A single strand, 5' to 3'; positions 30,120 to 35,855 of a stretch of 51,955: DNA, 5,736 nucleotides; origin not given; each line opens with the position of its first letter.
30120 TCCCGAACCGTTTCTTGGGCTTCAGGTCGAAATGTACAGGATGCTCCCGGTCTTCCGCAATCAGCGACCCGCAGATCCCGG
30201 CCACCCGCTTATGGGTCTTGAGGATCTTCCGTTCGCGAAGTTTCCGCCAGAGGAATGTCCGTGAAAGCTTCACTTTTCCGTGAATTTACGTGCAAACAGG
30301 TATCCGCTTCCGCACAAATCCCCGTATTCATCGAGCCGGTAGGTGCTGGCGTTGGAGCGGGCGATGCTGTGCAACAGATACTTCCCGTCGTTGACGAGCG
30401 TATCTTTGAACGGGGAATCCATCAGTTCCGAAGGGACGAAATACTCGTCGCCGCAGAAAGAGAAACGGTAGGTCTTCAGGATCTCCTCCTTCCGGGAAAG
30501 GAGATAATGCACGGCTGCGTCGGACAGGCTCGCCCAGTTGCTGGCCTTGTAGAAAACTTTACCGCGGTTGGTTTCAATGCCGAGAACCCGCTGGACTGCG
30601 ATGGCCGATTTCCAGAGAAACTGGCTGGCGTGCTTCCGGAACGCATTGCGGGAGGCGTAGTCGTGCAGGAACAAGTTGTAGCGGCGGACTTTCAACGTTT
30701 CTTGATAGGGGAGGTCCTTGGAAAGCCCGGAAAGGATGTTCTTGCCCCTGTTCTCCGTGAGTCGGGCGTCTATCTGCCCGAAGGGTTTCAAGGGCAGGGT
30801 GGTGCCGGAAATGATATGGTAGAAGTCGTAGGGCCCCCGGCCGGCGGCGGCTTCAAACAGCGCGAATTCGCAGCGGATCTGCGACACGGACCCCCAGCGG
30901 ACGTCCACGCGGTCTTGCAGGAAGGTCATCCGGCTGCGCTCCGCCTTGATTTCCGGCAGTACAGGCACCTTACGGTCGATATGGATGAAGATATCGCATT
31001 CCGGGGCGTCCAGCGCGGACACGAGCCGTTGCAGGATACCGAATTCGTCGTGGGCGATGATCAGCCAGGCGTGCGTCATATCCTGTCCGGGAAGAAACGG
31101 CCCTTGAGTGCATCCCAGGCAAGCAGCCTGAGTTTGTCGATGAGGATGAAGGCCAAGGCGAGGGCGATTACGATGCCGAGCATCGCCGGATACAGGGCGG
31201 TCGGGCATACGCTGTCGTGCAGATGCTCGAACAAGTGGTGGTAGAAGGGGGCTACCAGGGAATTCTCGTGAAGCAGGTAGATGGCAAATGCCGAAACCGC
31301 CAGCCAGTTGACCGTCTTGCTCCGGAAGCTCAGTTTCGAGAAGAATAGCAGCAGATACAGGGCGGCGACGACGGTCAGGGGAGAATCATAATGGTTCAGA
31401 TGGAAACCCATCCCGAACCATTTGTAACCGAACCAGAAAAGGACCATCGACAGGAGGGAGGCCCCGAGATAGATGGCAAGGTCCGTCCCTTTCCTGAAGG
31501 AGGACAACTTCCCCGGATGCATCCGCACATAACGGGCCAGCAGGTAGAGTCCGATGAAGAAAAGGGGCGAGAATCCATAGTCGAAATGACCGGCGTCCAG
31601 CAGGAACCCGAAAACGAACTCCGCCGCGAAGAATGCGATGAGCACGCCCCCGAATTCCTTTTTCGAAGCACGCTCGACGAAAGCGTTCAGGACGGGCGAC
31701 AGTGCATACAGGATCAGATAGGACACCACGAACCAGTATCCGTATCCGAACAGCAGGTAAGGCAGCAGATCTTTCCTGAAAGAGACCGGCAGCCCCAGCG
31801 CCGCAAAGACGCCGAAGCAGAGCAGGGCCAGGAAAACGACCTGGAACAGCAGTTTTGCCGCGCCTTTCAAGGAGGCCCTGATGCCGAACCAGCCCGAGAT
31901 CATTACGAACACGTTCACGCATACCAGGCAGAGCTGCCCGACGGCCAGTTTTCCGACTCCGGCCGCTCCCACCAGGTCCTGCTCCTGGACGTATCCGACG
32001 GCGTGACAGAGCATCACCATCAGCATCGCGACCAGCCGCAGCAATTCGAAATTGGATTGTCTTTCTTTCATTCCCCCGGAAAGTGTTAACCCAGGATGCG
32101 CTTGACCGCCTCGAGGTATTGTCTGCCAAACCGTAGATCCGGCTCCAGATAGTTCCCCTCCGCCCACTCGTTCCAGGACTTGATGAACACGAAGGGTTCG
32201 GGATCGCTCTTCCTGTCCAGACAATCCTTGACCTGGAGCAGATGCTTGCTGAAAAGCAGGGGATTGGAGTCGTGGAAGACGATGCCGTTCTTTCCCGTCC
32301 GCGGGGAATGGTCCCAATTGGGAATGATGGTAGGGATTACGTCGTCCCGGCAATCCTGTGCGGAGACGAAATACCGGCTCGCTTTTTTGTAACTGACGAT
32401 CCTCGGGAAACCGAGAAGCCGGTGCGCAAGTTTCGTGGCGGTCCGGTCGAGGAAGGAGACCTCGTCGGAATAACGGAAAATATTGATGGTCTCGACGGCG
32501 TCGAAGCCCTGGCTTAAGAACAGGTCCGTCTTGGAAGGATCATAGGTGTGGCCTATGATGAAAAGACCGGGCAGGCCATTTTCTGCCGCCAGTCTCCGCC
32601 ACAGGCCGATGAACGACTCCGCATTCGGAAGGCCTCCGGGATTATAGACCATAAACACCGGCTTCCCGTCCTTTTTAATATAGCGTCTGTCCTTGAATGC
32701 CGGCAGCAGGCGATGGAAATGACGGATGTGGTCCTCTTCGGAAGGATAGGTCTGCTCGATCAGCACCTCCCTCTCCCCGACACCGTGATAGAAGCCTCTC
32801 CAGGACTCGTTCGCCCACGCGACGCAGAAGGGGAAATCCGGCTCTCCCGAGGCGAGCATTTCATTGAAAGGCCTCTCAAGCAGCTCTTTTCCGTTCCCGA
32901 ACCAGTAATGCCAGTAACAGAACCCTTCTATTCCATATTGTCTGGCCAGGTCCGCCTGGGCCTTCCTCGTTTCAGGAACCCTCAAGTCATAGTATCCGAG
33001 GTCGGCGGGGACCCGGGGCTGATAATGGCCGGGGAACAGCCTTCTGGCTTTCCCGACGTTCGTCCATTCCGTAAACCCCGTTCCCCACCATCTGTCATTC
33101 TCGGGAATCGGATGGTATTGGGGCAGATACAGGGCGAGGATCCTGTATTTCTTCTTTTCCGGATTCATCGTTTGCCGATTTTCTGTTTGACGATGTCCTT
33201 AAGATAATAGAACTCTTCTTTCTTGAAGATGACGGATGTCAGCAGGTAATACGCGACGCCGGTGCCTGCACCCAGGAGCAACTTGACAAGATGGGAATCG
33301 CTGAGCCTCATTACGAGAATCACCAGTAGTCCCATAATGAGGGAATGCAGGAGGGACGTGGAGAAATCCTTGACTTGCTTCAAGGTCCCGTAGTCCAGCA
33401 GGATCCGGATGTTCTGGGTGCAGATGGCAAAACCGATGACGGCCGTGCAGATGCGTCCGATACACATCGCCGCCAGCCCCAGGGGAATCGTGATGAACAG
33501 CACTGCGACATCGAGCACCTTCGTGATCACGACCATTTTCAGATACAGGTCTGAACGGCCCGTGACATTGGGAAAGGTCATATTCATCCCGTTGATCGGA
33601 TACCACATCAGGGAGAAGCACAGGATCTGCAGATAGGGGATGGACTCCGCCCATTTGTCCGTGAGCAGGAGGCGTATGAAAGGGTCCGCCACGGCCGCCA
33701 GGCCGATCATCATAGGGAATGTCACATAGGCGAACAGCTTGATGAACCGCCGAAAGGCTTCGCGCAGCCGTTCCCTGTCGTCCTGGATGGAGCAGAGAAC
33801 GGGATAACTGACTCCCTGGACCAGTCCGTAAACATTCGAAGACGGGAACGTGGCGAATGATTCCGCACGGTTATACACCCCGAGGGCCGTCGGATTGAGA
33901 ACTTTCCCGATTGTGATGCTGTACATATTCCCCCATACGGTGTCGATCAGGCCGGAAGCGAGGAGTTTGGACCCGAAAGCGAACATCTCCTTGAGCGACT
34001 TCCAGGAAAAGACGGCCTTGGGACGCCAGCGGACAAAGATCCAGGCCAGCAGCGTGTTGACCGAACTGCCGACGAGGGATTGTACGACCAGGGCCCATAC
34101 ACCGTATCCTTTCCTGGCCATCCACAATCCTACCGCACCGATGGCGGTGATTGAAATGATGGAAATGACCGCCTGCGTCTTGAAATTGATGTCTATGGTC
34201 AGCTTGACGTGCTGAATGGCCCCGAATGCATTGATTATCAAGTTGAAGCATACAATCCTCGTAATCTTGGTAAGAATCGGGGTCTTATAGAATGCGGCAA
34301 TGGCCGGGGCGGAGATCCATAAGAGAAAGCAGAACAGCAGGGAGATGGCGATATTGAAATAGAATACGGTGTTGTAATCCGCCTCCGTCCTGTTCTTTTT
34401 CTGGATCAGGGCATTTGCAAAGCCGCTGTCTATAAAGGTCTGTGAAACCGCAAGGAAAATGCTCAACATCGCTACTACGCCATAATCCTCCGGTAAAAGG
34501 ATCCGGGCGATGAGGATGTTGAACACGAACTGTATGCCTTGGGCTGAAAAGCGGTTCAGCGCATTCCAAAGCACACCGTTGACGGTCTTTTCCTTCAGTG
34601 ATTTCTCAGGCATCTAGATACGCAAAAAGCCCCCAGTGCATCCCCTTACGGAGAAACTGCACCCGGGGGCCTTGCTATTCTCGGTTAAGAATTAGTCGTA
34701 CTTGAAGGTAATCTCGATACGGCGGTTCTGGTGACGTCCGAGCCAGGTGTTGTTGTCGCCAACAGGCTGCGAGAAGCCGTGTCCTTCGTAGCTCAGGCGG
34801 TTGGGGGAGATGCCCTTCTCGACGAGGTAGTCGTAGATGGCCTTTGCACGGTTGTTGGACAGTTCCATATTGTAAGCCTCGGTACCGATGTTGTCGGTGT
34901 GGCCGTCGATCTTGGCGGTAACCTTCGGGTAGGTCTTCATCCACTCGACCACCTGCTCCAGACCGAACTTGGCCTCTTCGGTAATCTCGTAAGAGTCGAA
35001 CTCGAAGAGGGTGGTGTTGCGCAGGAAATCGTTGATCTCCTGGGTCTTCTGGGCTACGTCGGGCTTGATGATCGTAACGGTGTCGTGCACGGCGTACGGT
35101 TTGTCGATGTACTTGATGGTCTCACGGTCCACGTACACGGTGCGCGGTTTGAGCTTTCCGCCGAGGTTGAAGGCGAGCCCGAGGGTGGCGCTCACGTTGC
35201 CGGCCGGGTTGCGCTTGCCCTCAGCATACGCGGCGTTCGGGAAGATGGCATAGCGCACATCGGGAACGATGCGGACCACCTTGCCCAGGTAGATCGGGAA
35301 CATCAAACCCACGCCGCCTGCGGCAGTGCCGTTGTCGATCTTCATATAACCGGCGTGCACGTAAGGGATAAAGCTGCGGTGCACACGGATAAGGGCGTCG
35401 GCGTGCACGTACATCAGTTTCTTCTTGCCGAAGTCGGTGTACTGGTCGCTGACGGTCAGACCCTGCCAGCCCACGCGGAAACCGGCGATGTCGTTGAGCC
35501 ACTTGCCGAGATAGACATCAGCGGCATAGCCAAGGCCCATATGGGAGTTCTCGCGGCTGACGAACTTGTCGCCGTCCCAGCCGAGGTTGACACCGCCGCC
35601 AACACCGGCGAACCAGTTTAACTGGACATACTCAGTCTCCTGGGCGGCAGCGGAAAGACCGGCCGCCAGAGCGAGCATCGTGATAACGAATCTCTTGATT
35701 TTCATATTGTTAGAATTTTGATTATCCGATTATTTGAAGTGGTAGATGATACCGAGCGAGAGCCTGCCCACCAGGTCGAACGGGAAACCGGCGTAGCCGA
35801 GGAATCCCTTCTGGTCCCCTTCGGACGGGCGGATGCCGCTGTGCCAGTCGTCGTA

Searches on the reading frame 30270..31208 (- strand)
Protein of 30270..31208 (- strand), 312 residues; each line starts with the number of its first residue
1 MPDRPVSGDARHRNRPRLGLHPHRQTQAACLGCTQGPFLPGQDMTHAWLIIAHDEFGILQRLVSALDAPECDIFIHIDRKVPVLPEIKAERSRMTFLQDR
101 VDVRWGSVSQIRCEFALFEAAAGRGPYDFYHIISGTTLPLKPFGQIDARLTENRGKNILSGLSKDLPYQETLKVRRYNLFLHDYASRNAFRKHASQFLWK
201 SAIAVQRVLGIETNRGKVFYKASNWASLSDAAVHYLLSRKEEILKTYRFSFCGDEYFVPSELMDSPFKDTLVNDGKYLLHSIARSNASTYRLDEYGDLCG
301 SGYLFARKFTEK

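Call 18: search_protein_families(library=pfam, proteins=[window:30270-31208:-], max_evalue=0.001)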
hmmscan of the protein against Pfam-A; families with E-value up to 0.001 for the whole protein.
window:30270-31208:- (312 aa): 1 family
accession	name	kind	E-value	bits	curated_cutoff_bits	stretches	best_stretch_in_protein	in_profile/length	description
PF02485.27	Branch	-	2.6e-08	34.1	23.4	1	47-274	2-219/250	Core-2/I-Branching enzyme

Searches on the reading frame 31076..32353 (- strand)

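Call 18: search_protein_families(library=pfam, proteins=[window:31076-32353:-], max_evalue=0.001)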
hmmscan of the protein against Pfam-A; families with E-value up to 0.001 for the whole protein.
window:31076-32353:- (425 aa): 1 family
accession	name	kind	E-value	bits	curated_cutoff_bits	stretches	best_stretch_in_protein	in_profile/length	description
PF01757.29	Acyl_transf_3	-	2.3e-21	76.6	31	1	101-403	3-323/326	Acyltransferase domain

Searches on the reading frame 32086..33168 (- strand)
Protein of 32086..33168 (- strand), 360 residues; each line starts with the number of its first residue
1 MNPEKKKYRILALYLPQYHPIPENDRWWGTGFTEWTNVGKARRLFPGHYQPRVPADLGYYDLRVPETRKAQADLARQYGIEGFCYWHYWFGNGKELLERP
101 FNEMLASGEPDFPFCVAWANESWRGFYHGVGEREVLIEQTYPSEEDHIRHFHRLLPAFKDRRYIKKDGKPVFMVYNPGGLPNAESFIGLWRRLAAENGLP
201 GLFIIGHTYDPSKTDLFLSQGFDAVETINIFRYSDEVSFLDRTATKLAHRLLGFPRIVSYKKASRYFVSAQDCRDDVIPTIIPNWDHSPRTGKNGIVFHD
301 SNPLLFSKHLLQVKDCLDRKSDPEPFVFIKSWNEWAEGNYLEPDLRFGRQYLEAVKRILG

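Call 18: search_protein_families(library=pfam, proteins=[window:32086-33168:-], max_evalue=0.001)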
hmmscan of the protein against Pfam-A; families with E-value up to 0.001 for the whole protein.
window:32086-33168:- (360 aa): 1 family
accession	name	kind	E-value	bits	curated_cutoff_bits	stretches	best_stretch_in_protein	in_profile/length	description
PF14307.12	Glyco_tran_WbsX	-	3.2e-133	444.9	25.1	1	10-355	1-350/350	Glycosyltransferase WbsX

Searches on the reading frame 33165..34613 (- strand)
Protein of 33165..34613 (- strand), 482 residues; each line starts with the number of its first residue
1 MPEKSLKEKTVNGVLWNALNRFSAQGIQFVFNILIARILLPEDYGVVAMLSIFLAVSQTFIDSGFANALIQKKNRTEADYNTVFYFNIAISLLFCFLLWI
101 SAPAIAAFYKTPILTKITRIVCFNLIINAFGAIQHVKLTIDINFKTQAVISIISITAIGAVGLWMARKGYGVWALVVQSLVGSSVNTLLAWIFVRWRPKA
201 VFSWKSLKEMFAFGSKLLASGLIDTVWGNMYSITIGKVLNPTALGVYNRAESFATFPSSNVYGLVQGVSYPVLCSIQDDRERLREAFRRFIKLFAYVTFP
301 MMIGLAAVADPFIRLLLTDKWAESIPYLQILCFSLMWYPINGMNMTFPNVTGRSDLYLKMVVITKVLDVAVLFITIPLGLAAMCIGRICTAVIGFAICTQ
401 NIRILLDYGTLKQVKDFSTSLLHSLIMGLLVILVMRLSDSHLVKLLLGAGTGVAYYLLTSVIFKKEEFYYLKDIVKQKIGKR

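Call 18: search_protein_families(library=pfam, proteins=[window:33165-34613:-], max_evalue=0.001)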
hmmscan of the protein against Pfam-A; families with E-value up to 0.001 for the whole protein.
window:33165-34613:- (482 aa): 2 families
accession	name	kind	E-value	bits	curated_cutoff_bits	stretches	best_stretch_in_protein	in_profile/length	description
PF13440.11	Polysacc_synt_3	-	7.3e-96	321.3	23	1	35-326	2-293/293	Polysaccharide biosynthesis protein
PF01943.22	Polysacc_synt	-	3.1e-34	119.1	28.2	1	12-276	3-273/274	Polysaccharide biosynthesis protein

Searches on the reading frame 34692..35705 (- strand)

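Call 18: search_protein_families(library=pfam, proteins=[window:34692-35705:-], max_evalue=0.001)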
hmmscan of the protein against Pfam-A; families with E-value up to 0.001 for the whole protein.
window:34692-35705:- (337 aa): 1 family
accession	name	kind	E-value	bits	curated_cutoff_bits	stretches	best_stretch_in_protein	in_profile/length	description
PF00691.25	OmpA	-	3.7e-24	85.3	27.2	1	233-328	1-98/98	OmpA family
